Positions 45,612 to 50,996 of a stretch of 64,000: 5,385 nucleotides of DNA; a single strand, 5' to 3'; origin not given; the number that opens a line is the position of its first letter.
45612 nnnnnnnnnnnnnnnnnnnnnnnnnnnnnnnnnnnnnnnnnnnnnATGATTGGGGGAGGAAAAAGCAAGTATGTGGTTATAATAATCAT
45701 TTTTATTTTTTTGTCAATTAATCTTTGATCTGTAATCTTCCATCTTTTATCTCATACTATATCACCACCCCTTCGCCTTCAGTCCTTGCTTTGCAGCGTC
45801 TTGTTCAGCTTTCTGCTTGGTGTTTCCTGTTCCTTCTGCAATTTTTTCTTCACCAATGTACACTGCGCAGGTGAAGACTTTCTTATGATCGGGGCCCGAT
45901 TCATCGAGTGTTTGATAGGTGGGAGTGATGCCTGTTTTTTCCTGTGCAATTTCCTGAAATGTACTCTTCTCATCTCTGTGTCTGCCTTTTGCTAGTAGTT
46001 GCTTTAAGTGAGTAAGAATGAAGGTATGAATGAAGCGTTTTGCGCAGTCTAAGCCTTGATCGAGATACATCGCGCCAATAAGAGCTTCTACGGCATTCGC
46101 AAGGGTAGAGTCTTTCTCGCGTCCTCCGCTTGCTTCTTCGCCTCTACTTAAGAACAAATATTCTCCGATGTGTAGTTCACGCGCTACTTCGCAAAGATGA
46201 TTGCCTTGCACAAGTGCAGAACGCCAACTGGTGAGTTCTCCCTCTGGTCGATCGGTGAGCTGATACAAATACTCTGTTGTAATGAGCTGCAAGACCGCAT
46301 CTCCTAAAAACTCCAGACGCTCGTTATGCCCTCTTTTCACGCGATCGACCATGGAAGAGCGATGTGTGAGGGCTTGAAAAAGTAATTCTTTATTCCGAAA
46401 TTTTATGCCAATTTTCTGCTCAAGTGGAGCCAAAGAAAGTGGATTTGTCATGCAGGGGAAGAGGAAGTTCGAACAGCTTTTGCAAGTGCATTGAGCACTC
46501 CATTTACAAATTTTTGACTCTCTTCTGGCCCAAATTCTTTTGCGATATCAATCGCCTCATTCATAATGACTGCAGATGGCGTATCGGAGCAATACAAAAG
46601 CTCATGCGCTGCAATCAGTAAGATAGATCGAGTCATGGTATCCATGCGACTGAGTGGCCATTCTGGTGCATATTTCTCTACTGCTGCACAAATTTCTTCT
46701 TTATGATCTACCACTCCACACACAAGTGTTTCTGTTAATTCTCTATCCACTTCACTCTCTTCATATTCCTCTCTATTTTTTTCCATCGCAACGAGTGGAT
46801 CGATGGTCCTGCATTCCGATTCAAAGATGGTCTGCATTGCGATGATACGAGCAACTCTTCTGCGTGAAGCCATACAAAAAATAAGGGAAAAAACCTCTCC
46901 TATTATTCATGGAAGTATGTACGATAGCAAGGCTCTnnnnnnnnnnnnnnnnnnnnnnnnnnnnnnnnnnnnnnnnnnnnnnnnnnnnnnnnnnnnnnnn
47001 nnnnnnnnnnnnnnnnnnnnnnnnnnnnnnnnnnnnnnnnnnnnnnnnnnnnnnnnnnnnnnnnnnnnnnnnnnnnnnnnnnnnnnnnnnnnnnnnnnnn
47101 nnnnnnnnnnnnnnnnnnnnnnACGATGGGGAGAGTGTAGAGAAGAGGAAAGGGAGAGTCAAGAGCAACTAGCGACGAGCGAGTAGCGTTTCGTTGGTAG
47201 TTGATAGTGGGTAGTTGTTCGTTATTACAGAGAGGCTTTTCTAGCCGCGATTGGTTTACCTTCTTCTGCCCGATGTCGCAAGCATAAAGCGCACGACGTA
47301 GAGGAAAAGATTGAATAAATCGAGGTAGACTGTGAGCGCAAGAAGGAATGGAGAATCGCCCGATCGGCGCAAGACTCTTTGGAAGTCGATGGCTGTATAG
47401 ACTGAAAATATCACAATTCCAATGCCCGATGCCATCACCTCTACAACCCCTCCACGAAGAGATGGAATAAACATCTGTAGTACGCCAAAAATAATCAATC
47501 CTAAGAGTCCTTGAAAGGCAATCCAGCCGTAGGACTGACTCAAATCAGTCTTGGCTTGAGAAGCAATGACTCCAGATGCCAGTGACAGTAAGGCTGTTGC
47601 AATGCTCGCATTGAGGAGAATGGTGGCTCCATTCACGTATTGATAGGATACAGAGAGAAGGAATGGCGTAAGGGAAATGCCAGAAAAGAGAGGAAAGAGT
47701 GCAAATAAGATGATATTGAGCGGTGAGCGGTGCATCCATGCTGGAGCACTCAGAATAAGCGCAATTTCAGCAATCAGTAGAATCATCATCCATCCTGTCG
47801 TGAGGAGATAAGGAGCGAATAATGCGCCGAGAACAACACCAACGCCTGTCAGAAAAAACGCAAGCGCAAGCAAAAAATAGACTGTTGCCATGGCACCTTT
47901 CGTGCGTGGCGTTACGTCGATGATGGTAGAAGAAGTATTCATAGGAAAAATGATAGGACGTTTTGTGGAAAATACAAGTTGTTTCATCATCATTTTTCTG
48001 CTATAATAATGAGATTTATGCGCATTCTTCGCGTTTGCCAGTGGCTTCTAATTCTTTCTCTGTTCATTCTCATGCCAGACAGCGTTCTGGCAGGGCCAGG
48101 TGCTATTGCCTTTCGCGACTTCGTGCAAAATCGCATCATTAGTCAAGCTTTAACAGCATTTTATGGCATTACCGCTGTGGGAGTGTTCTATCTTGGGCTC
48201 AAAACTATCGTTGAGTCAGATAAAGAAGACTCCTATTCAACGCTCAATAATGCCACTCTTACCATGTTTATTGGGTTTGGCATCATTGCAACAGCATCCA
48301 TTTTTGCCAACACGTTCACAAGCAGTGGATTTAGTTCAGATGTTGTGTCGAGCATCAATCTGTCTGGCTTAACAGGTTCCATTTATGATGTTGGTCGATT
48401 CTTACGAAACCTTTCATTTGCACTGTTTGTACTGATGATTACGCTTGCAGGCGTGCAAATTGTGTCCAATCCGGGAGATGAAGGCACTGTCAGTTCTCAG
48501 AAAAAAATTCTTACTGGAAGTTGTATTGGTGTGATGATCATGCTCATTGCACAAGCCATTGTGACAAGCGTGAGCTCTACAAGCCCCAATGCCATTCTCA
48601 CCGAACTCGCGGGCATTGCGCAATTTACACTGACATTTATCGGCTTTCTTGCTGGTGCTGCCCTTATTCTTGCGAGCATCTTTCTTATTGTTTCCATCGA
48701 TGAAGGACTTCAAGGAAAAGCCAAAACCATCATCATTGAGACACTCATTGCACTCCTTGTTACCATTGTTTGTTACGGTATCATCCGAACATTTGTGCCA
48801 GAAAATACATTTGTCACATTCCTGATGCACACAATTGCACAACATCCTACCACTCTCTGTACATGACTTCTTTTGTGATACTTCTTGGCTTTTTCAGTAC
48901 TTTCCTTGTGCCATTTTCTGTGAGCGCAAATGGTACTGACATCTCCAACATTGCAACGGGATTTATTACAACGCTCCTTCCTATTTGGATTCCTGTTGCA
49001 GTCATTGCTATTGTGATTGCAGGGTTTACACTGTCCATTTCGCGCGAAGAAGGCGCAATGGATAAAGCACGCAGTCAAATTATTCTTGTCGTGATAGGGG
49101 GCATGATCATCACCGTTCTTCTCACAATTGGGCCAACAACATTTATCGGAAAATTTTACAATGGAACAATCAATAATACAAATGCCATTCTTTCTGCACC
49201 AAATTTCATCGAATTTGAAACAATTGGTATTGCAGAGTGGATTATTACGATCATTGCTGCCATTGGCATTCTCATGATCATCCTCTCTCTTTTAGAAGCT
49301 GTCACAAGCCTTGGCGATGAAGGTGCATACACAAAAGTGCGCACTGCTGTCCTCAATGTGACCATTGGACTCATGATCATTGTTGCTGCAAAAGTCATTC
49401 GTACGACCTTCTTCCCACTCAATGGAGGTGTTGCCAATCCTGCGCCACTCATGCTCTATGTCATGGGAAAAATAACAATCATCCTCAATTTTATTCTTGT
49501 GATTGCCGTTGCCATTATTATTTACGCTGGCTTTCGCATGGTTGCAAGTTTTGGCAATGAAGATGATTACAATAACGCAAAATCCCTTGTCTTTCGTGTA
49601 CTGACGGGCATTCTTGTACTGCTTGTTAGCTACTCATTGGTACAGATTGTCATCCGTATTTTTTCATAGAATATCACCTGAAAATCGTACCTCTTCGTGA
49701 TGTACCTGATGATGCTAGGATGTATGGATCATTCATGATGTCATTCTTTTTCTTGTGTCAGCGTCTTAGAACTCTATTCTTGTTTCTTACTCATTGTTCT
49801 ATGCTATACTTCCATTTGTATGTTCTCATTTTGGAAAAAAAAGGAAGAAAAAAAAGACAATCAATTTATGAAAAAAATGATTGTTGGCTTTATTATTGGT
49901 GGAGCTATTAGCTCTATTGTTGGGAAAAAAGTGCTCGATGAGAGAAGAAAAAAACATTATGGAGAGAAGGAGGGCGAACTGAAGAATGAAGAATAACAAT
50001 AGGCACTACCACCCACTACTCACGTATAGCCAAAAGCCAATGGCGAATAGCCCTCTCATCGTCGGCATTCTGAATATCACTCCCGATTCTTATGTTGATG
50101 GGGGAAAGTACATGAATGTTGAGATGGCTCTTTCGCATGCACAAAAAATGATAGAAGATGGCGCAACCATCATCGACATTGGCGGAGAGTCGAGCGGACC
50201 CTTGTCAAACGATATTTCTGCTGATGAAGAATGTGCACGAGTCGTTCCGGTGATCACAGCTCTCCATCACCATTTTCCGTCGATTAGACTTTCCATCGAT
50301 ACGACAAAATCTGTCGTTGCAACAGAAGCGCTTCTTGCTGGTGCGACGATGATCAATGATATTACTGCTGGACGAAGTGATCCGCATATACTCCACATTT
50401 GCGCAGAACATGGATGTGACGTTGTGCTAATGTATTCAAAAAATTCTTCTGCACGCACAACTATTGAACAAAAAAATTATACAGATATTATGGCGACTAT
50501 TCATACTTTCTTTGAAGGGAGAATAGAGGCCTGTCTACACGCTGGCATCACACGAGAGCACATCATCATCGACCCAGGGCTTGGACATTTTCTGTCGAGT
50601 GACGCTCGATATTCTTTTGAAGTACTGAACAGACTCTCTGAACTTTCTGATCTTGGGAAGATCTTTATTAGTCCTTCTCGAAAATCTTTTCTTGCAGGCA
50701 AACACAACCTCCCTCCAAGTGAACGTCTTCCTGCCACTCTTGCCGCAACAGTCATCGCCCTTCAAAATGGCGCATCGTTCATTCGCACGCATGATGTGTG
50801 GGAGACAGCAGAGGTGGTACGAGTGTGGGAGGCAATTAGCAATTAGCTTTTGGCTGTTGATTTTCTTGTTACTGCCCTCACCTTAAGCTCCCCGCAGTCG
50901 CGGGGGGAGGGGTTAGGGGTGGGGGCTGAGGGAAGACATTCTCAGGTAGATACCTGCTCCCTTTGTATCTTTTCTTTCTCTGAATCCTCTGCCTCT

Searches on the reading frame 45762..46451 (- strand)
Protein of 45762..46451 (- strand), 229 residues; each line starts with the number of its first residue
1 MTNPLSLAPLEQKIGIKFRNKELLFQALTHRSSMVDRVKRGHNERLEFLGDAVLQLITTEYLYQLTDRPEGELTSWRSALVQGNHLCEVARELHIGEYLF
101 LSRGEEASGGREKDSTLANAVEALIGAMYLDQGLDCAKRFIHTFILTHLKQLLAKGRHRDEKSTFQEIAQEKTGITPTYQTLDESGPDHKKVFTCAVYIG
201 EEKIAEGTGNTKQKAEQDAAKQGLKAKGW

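Call 83: search_protein_families(library=pfam, proteins=[window:45762-46451:-], max_evalue=0.001)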
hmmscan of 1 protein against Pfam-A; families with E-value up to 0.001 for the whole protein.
window:45762-46451:- (229 aa): 4 families
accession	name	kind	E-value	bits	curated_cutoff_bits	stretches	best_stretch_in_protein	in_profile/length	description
PF14622.11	Ribonucleas_3_3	-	8.2e-41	139.6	35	1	20-148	1-127/128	Ribonuclease-III-like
PF00636.31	Ribonuclease_3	-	1.2e-24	87.5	27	1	44-133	1-102/102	Ribonuclease III domain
PF00035.32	dsrm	-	5.5e-18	65.8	23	1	162-225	2-64/66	Double-stranded RNA binding motif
PF22935.1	RM44_endonuclase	-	6e-05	23.6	27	0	31-128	30-139/139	Large ribosomal subunit protein mL44, endonuclease domain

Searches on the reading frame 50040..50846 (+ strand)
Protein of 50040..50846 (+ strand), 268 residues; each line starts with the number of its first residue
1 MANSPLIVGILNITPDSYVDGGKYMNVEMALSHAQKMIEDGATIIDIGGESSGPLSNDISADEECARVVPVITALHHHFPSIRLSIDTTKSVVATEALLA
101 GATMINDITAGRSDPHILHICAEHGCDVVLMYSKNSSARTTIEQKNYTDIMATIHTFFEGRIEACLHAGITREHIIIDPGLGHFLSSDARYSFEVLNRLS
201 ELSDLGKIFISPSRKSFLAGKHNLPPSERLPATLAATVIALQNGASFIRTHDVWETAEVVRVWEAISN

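Call 81: search_protein_families(library=pfam, proteins=[window:50040-50846:+], max_evalue=0.001)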
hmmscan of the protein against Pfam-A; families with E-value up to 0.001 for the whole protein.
window:50040-50846:+ (268 aa): 1 family
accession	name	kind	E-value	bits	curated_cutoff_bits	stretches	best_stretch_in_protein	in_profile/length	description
PF00809.28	Pterin_bind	-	2.1e-66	224.5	25.5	1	9-251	2-244/244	Pterin binding enzyme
